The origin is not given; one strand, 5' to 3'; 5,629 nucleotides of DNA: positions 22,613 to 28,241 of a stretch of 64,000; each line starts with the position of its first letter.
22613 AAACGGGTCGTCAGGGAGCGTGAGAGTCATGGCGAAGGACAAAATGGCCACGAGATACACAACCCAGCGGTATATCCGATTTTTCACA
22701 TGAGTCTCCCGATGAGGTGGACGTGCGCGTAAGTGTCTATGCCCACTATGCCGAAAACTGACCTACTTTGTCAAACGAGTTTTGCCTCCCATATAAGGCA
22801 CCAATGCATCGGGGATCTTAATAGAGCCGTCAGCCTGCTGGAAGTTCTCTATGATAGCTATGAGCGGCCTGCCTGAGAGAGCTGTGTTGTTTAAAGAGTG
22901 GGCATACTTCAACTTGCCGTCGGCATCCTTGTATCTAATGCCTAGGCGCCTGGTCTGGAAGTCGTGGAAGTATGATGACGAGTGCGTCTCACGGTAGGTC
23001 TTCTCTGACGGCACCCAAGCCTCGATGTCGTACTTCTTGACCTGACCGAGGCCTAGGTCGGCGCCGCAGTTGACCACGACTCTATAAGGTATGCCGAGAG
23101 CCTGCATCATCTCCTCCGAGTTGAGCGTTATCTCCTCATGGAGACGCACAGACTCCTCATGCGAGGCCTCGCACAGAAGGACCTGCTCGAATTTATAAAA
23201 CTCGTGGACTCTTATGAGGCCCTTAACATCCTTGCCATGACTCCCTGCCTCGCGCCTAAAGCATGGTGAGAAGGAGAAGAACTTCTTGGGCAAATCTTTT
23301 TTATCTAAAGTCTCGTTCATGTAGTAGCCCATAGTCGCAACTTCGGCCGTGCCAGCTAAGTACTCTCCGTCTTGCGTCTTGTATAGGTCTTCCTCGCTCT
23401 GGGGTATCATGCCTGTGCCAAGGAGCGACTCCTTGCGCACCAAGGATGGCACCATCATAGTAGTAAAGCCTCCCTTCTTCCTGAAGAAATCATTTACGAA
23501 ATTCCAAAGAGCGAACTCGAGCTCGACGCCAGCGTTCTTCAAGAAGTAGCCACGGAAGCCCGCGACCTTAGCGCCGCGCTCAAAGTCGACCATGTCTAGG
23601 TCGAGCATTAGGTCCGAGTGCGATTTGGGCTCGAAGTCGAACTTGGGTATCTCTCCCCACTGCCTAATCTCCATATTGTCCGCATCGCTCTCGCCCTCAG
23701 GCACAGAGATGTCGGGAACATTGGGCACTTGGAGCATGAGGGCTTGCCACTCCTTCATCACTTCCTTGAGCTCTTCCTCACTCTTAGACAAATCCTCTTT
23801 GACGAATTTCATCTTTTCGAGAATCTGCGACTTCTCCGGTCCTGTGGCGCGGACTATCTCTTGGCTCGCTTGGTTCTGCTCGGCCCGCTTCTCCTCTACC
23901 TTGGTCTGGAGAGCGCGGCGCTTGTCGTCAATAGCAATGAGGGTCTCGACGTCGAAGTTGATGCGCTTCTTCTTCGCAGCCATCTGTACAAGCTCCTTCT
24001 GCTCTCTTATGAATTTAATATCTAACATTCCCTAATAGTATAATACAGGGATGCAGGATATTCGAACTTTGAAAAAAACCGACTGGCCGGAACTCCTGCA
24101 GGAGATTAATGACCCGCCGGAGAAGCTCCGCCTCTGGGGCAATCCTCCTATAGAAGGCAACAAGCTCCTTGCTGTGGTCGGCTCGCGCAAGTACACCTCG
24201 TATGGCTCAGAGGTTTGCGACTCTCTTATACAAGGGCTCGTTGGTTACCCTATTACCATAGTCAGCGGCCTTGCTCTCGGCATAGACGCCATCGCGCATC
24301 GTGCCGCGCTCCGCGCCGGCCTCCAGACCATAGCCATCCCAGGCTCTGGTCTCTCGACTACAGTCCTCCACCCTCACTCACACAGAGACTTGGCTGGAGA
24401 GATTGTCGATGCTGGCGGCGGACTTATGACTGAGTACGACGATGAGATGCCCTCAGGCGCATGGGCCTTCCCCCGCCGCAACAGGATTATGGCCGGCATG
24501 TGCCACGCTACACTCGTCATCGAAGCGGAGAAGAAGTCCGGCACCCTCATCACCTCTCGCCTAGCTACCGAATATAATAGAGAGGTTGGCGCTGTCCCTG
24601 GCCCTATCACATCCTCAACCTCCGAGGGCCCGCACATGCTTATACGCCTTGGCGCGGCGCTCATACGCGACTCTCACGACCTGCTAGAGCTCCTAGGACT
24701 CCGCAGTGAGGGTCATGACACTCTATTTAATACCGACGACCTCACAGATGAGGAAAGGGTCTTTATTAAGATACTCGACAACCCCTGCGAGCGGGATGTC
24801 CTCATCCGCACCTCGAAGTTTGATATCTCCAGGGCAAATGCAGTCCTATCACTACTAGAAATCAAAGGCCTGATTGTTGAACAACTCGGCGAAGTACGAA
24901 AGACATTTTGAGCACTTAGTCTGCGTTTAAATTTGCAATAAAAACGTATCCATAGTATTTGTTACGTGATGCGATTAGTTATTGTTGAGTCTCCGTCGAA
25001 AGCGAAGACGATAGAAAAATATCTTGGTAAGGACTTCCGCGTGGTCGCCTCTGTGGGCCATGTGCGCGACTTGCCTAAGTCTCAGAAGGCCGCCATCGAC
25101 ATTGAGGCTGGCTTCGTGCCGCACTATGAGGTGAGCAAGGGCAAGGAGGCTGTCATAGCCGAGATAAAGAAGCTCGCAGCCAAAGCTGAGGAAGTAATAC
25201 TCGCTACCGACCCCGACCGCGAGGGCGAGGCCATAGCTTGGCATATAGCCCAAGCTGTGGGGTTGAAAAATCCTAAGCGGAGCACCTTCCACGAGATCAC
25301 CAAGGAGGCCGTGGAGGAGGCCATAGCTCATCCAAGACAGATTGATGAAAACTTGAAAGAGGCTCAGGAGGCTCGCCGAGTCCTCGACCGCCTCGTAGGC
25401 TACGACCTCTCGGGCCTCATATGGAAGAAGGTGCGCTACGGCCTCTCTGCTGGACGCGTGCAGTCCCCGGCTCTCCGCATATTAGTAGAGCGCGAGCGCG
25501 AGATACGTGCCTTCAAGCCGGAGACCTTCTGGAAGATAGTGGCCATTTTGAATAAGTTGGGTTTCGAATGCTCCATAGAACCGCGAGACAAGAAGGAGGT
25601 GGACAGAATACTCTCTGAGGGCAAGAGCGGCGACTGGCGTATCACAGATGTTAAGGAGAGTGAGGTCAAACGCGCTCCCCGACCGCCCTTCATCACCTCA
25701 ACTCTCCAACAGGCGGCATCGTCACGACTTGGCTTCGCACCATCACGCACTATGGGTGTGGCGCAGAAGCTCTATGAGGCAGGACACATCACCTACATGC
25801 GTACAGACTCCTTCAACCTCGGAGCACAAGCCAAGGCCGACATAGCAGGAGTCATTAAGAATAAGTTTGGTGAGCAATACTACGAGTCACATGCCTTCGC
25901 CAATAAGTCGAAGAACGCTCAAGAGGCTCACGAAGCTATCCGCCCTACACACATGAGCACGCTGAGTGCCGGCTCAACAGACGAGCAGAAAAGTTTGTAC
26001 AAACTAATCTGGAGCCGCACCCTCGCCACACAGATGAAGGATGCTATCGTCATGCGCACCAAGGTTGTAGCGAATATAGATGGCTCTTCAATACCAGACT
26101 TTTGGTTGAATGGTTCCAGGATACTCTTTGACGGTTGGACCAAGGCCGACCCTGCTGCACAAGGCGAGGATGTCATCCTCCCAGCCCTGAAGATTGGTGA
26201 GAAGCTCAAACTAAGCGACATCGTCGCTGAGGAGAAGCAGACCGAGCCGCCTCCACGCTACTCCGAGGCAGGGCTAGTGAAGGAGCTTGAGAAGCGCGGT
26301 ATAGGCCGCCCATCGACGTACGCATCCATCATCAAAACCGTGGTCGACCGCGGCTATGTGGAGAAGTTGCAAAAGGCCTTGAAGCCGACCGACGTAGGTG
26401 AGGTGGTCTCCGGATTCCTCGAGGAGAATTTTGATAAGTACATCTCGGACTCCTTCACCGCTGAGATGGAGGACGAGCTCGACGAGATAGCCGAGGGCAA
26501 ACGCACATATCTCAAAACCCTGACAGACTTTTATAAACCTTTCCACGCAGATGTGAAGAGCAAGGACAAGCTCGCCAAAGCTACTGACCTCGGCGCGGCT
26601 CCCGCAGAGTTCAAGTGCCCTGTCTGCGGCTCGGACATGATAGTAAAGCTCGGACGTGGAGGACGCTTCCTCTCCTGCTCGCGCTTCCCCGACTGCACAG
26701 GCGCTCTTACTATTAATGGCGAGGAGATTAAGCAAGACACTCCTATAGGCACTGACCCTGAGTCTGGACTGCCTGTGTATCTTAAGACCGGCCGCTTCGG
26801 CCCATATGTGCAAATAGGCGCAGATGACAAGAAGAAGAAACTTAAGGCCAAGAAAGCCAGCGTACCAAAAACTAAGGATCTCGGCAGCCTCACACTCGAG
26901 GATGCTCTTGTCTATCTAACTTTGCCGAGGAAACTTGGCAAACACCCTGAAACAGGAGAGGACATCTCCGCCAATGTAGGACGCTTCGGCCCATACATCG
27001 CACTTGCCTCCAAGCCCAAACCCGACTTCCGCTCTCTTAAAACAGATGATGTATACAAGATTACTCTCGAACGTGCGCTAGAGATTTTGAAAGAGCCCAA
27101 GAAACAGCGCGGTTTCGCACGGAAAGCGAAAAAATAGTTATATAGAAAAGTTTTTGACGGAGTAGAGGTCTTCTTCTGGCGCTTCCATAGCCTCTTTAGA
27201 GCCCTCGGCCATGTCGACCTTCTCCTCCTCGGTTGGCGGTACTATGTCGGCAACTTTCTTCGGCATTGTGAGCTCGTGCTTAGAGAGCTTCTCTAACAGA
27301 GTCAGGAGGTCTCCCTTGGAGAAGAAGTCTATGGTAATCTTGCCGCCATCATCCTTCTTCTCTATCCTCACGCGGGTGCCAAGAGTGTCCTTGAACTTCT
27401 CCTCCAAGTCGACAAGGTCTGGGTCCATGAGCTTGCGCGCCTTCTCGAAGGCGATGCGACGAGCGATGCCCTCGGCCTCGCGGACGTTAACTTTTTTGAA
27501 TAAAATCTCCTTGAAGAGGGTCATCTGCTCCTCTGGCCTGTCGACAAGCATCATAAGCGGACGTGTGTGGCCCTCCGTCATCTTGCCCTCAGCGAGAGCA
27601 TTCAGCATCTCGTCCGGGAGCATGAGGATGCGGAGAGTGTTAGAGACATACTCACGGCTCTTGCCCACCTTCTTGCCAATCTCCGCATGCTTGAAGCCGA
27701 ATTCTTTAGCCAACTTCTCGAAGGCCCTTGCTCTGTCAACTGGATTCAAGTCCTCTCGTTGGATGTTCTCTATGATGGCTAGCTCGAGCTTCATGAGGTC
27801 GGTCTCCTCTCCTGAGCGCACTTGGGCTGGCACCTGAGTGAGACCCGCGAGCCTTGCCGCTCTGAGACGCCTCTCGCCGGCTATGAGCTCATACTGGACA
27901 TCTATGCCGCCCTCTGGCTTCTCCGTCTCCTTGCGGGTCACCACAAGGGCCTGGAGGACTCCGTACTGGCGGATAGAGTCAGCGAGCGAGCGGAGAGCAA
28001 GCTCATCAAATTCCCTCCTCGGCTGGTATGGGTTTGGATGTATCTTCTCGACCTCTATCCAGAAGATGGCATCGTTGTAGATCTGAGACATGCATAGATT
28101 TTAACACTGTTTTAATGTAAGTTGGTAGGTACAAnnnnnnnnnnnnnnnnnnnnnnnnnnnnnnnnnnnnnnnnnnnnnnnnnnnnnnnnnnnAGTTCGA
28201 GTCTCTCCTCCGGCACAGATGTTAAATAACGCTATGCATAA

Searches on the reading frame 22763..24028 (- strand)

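Call 13: search_protein_families(library=pfam, proteins=[window:22763-24028:-])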
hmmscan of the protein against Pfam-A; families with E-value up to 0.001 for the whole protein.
window:22763-24028:- (421 aa): 2 families
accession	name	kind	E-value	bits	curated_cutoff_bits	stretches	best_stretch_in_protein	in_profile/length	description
PF00587.30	tRNA-synt_2b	-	3.7e-29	102.5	29.3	1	222-396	11-179/179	tRNA synthetase class II core domain (G, H, P, S and T)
PF02403.27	Seryl_tRNA_N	-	1.6e-22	80.2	28.2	1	1-105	1-108/108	Seryl-tRNA synthetase N-terminal domain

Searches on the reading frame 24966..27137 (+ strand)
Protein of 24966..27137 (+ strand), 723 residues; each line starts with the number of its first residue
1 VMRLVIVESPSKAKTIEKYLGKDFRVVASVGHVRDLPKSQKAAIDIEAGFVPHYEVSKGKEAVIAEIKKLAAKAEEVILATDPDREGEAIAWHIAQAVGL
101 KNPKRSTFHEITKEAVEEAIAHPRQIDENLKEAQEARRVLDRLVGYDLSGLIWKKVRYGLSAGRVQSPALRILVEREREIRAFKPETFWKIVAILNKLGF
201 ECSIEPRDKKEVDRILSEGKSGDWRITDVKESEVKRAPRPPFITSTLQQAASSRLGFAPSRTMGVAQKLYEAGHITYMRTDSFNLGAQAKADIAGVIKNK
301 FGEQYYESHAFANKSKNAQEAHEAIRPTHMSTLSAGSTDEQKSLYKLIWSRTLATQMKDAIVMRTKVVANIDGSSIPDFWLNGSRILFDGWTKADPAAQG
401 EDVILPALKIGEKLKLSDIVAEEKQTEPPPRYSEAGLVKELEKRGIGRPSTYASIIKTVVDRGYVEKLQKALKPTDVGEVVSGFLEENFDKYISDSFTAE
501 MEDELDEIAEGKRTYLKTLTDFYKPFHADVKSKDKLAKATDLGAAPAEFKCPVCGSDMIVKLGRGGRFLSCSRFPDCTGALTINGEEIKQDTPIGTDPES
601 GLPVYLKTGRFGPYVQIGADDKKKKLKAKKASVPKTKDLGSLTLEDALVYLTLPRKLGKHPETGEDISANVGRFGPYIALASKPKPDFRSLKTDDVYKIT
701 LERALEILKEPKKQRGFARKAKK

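Call 13: search_protein_families(library=pfam, proteins=[window:24966-27137:+])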
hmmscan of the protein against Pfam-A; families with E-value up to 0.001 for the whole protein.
window:24966-27137:+ (723 aa): 5 families
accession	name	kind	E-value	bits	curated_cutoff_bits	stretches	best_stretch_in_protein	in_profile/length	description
PF01131.25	Topoisom_bac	-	5.2e-123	411.5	35.1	1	126-517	2-408/411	DNA topoisomerase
PF13368.11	Toprim_C_rpt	-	1.8e-29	101.9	22.3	2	660-715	1-53/57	Topoisomerase C-terminal repeat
PF01751.28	Toprim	-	4.8e-26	91.2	23.1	1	4-111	2-96/96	Toprim domain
PF01396.24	Zn_ribbon_Top1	-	3.9e-12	46.2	32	1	550-579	3-32/39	Topoisomerase DNA binding C4 zinc finger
PF13662.12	Toprim_4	-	0.00011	22.8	25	1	64-98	47-74/85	Toprim domain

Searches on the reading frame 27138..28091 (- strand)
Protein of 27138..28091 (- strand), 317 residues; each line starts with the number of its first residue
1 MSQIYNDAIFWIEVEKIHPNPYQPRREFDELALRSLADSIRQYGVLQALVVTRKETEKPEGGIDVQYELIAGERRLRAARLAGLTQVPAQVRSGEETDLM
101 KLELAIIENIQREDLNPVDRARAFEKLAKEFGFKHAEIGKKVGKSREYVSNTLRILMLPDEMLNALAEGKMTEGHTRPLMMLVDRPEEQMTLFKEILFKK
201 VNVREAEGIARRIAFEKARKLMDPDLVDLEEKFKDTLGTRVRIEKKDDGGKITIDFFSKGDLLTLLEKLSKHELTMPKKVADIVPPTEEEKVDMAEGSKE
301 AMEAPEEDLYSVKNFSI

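Call 35: search_protein_families(library=pfam, max_evalue=0.001, proteins=[window:27138-28091:-])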
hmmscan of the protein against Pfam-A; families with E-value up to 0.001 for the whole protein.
window:27138-28091:- (317 aa): 3 families
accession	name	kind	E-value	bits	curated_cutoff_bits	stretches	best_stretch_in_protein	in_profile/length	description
PF17762.8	HTH_ParB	-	1.7e-28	99.2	22.6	1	113-213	1-100/102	ParB HTH domain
PF02195.25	ParB_N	-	3.5e-26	91.5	26.3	1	11-111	5-95/95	ParB N-terminal domain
PF23552.2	ParB_C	-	1.9e-08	34.1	23.8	1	223-269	2-49/50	ParB dimerisation domain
